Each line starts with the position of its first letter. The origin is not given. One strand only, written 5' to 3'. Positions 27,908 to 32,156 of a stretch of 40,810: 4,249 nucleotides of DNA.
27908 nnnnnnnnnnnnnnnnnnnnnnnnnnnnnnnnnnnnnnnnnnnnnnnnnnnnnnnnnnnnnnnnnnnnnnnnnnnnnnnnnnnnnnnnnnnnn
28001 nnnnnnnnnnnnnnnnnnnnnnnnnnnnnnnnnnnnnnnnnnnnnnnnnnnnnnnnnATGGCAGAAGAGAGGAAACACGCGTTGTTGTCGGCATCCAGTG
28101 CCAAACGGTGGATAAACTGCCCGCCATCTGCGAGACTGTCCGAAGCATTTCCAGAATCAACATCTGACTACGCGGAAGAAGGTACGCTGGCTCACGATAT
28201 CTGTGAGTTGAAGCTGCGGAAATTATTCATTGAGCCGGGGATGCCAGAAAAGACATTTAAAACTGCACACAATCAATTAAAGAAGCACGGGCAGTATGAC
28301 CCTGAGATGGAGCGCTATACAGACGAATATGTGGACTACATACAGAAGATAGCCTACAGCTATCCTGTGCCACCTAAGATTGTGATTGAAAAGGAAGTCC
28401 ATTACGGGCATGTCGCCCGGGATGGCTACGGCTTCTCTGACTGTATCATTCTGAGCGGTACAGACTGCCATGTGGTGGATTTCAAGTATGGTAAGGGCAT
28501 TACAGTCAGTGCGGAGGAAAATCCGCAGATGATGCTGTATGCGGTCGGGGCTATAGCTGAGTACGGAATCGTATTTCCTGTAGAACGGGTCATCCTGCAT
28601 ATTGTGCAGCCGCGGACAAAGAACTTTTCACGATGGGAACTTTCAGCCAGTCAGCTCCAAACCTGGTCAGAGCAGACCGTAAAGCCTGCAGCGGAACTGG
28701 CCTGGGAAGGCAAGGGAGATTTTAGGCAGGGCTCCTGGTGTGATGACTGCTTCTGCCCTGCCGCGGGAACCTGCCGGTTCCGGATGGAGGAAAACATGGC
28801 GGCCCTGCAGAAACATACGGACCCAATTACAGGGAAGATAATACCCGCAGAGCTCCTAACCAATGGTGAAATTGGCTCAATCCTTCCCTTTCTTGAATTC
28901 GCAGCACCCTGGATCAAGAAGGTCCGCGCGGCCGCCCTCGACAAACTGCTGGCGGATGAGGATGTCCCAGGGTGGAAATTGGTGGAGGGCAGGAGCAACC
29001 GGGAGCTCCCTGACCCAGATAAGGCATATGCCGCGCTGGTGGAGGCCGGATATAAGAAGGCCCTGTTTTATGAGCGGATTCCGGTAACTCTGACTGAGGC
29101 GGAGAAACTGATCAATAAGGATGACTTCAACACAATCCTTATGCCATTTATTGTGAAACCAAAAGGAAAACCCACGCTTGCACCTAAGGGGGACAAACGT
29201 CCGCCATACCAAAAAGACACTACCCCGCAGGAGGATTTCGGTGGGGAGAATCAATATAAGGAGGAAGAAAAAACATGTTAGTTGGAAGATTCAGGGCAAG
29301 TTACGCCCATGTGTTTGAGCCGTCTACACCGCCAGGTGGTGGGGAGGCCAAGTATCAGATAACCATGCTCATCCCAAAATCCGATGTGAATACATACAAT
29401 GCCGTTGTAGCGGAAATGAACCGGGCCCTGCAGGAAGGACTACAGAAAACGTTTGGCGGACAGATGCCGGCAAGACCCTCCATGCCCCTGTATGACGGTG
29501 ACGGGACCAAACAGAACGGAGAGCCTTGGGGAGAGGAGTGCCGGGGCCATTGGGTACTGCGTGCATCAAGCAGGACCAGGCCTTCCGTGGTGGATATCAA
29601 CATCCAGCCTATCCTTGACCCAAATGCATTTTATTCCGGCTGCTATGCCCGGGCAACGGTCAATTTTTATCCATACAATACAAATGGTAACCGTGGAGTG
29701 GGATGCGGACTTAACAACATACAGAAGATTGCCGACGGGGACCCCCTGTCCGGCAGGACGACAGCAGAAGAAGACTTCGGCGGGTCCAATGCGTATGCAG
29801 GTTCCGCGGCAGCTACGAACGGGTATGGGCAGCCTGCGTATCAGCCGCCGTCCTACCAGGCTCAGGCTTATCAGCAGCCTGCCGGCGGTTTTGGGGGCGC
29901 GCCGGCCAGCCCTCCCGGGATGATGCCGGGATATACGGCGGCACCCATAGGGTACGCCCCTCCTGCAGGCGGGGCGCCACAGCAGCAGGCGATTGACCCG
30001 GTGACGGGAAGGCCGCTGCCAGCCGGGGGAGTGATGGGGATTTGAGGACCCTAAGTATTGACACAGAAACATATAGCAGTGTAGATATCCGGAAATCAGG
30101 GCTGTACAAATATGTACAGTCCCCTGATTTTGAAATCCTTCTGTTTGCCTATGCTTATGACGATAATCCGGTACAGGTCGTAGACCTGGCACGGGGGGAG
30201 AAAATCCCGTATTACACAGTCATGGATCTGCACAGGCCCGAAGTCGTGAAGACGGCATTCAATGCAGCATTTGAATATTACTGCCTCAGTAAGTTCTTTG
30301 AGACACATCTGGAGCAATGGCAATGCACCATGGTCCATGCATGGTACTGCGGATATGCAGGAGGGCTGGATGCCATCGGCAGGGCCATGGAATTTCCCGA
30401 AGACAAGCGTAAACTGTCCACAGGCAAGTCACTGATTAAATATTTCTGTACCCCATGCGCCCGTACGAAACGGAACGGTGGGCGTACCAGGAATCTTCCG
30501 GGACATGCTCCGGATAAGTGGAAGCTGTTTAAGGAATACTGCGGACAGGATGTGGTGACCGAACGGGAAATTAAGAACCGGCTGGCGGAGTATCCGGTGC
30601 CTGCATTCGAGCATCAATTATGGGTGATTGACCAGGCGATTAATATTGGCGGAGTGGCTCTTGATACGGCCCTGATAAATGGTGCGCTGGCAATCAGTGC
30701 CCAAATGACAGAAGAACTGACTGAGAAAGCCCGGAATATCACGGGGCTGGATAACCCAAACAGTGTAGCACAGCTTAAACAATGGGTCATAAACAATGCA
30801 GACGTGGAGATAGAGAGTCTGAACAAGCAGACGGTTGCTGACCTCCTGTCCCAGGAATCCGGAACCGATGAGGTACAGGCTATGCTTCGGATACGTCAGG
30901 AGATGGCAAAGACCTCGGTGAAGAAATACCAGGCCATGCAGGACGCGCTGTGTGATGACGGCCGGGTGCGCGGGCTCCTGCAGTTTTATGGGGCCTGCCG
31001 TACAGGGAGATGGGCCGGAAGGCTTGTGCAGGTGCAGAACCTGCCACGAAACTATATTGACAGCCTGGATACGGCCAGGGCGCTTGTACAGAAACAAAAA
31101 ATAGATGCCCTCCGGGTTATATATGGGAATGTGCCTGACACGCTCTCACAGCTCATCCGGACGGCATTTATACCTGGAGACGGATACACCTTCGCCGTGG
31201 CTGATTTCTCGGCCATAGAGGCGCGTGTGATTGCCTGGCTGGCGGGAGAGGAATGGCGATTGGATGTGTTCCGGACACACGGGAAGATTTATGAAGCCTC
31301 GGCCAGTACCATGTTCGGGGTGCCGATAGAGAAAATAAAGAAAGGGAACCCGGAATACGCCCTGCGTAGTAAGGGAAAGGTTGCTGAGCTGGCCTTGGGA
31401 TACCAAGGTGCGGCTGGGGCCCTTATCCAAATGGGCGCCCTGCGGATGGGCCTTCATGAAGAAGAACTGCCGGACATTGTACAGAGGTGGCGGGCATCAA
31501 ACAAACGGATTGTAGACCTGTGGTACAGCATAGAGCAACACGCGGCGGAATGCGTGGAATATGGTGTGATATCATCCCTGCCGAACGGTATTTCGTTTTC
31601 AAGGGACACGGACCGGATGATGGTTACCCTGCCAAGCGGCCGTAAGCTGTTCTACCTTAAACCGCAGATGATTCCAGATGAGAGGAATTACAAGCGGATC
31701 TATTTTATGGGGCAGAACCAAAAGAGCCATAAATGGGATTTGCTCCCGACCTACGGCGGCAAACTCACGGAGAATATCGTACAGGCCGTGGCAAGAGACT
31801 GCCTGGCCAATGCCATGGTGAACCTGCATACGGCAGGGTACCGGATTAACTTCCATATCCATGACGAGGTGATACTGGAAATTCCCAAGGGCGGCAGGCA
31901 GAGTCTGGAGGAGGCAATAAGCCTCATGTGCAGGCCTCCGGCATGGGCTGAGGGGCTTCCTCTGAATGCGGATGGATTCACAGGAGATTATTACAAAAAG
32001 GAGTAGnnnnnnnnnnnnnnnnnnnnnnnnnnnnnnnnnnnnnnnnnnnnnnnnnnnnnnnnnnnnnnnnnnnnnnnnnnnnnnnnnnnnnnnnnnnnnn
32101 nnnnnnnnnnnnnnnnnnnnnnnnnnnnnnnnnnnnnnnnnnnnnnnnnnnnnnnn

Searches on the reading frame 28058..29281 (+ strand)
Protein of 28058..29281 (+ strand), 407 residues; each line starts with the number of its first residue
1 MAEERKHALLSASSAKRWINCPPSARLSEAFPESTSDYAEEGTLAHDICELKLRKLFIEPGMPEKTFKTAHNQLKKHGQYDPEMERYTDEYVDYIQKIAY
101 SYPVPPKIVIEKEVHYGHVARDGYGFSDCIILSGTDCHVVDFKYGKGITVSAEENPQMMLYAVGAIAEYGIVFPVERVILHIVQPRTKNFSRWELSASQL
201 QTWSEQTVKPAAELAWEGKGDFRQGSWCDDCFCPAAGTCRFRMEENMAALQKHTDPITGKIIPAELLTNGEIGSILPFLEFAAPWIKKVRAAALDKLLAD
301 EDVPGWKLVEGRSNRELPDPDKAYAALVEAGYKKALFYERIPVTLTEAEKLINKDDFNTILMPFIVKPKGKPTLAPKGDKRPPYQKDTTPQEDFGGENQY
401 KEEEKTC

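Call 9: search_protein_families(library=pfam, proteins=[window:28058-29281:+])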
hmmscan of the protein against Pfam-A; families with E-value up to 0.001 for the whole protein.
window:28058-29281:+ (407 aa): 2 families
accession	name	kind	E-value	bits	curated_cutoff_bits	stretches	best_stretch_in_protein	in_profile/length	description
PF10926.14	DUF2800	-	3.2e-124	415.3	21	1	7-382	1-368/368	Protein of unknown function (DUF2800)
PF12705.13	PDDEXK_1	-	1.6e-08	35.3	22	1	10-240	2-247/247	PD-(D/E)XK nuclease superfamily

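Call 10: search_protein_families(library=phrogs, proteins=[window:28058-29281:+])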
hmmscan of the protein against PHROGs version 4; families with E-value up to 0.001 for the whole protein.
window:28058-29281:+ (407 aa): 2 families
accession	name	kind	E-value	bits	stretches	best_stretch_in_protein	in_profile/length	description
phrog_69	-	DNA, RNA and nucleotide metabolism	4.2e-119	399.8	1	4-404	84-483/501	exonuclease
phrog_3953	-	DNA, RNA and nucleotide metabolism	2.9e-25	90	1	4-213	10-183/186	exonuclease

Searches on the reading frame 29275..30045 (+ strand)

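Call 9: search_protein_families(library=pfam, proteins=[window:29275-30045:+])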
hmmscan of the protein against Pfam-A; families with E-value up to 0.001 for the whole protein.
window:29275-30045:+ (256 aa): 1 family
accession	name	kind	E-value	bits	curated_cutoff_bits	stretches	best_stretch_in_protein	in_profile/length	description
PF10991.15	Enc34_ssDNA-bd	-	1.8e-59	200.8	26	1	3-170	5-168/176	Enterobacter phage Enc34, ssDNA-binding protein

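Call 10: search_protein_families(library=phrogs, proteins=[window:29275-30045:+])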
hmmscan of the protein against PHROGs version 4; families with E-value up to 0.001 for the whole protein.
window:29275-30045:+ (256 aa): 1 family
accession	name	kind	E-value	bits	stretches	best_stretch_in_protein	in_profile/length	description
phrog_112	-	DNA, RNA and nucleotide metabolism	3.9e-54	185.1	1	3-174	24-198/265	Gp2.5-like ssDNA binding protein and ssDNA annealing protein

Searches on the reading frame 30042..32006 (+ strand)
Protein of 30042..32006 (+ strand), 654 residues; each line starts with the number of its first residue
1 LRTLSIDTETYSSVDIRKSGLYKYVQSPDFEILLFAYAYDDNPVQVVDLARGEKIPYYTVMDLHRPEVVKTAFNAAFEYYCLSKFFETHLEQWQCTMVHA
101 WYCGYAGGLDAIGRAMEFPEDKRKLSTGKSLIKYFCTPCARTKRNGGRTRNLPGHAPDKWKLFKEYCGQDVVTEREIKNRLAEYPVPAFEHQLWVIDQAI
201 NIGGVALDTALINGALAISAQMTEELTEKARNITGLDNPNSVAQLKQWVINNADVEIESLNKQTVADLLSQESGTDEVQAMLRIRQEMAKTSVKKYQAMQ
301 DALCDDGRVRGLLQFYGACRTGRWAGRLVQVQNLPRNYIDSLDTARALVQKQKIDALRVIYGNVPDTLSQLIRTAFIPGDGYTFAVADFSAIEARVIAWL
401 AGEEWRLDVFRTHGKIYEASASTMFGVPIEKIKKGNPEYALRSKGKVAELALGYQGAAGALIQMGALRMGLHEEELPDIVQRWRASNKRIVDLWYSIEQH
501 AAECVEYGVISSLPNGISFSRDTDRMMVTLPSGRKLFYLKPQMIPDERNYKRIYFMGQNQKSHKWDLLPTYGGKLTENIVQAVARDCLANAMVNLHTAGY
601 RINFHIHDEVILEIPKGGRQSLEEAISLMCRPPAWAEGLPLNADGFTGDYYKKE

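Call 9: search_protein_families(library=pfam, proteins=[window:30042-32006:+])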
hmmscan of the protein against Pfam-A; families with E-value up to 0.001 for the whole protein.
window:30042-32006:+ (654 aa): 1 family
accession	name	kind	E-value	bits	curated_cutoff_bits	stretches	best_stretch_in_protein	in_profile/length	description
PF00476.26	DNA_pol_A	-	4.6e-21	75.6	34.3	1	221-462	13-227/381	DNA polymerase family A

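Call 10: search_protein_families(library=phrogs, proteins=[window:30042-32006:+])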
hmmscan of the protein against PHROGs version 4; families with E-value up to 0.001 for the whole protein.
window:30042-32006:+ (654 aa): 3 families
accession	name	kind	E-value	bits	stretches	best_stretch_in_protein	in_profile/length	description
phrog_17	-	DNA, RNA and nucleotide metabolism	1.2e-139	468.5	1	1-653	670-1232/1445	DNA polymerase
phrog_10285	-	DNA, RNA and nucleotide metabolism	4.4e-103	345.7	1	331-654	1-321/321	DNA polymerase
phrog_7766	-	DNA, RNA and nucleotide metabolism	4.8e-55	186.9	1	469-654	1-186/186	DNA polymerase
